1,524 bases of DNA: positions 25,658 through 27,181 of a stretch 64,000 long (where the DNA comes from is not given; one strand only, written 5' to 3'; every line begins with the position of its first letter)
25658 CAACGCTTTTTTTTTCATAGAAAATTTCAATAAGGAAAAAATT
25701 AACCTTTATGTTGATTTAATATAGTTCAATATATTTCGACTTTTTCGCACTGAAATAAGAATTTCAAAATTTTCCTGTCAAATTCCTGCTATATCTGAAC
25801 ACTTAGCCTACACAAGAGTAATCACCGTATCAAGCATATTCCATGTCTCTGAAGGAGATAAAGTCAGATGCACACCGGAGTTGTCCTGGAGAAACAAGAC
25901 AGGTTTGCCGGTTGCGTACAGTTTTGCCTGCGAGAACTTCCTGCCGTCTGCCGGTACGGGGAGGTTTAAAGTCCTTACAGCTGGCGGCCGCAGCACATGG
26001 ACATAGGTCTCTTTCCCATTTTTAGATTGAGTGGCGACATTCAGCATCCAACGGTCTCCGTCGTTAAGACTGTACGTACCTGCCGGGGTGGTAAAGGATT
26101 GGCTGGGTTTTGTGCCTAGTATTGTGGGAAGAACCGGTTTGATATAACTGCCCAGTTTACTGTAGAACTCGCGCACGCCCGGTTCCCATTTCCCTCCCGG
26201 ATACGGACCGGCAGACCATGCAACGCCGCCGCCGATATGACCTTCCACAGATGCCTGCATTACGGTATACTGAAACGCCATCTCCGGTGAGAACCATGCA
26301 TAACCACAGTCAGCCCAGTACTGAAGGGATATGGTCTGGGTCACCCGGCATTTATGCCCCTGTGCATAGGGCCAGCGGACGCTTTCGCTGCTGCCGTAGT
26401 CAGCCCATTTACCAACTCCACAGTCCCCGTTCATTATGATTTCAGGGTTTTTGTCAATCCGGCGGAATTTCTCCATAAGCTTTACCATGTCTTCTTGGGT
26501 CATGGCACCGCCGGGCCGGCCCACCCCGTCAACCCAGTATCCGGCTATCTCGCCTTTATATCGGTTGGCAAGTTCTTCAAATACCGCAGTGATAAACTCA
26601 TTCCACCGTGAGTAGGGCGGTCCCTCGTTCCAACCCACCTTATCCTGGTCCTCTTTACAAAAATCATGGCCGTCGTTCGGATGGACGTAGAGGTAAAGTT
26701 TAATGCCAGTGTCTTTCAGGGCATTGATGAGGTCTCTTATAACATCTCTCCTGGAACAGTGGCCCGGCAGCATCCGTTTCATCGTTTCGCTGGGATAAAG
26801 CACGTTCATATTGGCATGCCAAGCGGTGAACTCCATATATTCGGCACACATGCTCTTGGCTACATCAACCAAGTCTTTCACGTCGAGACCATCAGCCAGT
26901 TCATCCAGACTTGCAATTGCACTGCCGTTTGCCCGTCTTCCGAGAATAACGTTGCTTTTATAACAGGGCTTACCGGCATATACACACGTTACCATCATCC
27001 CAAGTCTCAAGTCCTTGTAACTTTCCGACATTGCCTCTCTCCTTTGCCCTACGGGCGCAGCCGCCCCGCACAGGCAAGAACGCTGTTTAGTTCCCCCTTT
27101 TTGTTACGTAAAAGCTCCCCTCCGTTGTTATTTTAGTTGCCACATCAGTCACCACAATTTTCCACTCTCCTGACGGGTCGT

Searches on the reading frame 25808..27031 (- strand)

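Call 70: search_protein_families(library=pfam, proteins=[window:25808-27031:-], max_evalue=0.001)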
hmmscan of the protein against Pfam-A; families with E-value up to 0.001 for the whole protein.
window:25808-27031:- (407 aa): 1 family
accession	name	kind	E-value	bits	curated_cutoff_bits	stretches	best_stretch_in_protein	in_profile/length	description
PF01120.23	Alpha_L_fucos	-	3.3e-12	46.9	25.2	1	50-297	95-340/345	Alpha-L-fucosidase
